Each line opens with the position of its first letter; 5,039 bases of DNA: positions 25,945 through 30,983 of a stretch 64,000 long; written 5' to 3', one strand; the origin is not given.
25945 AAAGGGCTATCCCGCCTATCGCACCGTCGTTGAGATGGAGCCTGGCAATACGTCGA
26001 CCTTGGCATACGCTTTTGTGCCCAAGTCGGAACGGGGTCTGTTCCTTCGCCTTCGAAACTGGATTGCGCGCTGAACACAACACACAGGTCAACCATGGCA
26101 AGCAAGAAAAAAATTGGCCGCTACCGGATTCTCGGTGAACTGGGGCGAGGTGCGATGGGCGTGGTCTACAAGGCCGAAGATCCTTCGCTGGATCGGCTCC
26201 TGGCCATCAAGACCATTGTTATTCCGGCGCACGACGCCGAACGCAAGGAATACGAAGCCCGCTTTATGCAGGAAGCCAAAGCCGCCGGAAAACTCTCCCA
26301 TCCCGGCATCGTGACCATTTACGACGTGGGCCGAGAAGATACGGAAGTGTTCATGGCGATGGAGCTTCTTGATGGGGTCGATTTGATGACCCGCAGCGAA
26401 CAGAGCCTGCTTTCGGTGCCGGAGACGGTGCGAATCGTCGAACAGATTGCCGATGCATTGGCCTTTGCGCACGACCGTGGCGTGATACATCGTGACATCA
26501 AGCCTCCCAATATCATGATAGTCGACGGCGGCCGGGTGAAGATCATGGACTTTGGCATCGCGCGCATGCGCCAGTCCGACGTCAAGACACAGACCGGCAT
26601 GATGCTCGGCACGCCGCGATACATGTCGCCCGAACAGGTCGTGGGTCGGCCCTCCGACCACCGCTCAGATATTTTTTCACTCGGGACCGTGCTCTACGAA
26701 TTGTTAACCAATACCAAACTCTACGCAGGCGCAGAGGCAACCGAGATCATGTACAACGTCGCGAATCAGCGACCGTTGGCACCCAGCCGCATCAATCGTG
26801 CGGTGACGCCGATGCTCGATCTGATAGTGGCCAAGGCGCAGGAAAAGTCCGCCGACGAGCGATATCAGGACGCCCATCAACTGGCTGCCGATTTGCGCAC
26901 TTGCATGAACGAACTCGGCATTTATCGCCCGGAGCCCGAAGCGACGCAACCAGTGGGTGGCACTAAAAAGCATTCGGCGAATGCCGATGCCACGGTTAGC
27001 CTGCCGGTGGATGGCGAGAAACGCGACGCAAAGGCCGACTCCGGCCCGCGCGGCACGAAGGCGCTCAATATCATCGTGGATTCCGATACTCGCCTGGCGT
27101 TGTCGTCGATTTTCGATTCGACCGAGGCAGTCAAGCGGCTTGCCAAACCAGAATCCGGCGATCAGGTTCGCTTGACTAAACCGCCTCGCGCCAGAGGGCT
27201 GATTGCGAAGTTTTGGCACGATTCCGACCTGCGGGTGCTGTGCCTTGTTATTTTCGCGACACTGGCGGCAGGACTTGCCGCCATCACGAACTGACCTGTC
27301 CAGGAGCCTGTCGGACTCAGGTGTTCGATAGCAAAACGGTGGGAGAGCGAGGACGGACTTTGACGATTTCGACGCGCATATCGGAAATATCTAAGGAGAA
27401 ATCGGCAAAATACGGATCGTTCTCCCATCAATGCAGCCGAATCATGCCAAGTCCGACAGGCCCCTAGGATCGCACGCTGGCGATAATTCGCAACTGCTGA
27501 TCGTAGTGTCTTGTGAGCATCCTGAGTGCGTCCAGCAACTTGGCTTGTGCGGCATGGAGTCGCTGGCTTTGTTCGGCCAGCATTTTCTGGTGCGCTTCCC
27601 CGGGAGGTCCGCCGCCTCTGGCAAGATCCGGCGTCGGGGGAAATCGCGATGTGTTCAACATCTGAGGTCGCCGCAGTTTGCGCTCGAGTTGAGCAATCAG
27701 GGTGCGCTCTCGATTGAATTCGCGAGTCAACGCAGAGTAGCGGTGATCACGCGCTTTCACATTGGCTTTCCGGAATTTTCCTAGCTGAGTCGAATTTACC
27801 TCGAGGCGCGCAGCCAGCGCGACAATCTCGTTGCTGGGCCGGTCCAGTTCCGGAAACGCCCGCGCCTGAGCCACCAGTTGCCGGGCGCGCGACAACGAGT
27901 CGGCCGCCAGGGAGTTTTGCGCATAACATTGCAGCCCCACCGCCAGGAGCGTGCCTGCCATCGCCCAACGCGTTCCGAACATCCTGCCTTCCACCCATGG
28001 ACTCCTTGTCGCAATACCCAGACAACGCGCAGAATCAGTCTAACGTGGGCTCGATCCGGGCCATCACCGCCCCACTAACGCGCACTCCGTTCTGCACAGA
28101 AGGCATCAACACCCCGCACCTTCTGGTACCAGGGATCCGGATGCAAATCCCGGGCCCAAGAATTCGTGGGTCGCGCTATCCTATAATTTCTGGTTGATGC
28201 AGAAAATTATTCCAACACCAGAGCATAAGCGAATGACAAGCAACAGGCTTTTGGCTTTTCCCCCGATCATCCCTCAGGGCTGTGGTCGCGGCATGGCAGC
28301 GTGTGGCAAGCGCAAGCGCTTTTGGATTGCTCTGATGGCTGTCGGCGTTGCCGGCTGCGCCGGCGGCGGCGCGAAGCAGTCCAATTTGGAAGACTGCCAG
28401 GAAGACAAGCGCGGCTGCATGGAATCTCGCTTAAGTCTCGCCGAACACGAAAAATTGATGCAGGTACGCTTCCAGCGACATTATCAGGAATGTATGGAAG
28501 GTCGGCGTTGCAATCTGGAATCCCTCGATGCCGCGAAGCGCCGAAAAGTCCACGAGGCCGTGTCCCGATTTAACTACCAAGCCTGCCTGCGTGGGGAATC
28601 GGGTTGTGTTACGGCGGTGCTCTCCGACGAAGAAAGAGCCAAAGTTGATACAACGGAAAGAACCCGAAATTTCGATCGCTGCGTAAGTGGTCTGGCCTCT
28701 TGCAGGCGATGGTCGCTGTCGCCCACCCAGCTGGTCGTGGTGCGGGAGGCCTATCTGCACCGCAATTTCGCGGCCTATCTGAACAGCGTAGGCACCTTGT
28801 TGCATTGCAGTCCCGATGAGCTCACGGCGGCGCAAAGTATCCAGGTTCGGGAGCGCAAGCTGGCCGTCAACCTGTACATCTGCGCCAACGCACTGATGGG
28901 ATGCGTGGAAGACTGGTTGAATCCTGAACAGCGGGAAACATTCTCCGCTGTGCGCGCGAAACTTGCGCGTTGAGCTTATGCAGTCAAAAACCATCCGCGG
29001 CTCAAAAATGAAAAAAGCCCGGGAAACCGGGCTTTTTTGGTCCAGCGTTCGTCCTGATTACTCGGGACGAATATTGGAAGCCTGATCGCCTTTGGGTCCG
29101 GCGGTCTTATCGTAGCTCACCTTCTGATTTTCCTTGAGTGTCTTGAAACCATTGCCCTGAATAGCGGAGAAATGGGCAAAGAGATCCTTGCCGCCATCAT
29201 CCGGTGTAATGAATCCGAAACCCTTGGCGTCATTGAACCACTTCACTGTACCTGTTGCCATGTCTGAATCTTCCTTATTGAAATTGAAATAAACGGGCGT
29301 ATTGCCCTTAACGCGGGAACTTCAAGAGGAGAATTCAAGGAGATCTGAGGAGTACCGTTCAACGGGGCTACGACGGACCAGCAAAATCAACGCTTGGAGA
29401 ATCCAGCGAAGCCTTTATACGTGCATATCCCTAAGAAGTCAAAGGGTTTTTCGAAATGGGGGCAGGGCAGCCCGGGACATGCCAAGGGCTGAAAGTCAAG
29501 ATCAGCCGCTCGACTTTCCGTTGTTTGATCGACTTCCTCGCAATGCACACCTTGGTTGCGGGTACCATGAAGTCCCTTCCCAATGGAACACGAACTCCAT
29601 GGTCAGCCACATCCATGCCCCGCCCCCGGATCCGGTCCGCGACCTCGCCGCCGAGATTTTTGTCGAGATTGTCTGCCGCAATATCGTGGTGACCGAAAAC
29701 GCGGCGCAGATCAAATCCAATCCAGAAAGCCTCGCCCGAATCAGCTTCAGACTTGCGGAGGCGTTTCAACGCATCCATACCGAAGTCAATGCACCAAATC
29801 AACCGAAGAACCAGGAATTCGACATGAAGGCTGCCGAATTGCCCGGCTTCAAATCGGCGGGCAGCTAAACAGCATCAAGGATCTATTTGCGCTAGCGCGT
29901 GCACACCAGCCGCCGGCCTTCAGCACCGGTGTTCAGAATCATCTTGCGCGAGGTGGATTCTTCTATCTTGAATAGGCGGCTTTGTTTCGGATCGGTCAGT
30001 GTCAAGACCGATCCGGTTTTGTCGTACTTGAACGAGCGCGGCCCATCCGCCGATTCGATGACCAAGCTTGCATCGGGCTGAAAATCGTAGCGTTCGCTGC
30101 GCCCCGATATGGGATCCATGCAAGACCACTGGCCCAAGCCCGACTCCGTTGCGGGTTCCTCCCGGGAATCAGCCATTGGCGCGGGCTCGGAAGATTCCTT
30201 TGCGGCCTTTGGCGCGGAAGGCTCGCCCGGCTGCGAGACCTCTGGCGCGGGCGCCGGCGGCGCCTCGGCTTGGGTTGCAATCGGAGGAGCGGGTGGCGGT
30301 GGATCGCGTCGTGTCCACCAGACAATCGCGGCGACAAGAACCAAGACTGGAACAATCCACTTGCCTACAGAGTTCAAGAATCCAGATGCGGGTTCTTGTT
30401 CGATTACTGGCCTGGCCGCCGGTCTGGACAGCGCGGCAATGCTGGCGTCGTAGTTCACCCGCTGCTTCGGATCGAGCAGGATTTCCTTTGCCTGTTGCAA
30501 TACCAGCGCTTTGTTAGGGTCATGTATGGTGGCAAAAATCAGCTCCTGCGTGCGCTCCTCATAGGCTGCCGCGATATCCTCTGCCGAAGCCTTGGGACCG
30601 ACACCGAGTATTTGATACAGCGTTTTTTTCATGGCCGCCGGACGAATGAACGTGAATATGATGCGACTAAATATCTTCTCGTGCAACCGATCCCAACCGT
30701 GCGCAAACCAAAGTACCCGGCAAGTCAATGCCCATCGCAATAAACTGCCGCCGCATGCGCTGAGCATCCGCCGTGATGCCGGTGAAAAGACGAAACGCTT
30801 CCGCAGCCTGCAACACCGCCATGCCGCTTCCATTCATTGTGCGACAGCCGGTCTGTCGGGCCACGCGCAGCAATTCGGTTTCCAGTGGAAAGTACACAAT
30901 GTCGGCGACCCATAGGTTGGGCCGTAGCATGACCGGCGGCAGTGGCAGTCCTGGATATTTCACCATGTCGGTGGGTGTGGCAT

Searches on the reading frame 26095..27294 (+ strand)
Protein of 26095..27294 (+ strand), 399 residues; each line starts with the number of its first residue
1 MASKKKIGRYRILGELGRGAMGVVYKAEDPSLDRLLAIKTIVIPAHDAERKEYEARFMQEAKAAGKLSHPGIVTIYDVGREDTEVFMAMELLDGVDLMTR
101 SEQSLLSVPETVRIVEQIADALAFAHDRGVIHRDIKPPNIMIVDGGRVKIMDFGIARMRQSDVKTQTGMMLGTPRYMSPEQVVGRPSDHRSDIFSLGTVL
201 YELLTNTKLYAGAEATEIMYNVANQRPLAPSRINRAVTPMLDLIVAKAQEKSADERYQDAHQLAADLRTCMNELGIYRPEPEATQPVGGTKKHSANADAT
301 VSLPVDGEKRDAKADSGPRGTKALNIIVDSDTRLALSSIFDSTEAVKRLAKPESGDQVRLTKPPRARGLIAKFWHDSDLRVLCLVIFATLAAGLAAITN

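Call 60: search_protein_families(library=pfam, proteins=[window:26095-27294:+], max_evalue=0.00001)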
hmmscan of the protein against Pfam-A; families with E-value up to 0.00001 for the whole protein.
window:26095-27294:+ (399 aa): 3 families
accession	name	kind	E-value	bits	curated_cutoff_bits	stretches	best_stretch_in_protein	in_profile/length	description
PF00069.31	Pkinase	-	4.4e-50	170.9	31.7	1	10-225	1-212/263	Protein kinase domain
PF07714.23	PK_Tyr_Ser-Thr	-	2.4e-35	122.5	23.1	1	13-237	4-233/258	Protein tyrosine and serine/threonine kinase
PF01636.29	APH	-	9.7e-08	32.5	23.2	0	114-157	154-198/239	Phosphotransferase enzyme family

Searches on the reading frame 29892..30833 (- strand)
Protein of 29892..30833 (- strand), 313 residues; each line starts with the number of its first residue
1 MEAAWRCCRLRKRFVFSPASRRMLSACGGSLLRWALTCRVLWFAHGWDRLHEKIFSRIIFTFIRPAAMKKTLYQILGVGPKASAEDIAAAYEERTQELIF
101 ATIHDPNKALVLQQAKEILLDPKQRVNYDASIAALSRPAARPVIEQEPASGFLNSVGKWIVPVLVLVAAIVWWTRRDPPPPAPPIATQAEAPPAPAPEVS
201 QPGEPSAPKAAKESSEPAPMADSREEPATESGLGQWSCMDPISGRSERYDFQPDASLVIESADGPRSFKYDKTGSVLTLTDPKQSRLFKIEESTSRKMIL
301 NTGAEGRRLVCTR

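Call 60: search_protein_families(library=pfam, proteins=[window:29892-30833:-], max_evalue=0.00001)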
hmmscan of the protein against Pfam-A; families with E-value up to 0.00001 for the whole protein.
window:29892-30833:- (313 aa): 1 family
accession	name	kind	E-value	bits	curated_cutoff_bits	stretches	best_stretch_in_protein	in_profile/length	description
PF00226.36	DnaJ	-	2.9e-06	27.7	27.8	0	72-129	2-63/63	DnaJ domain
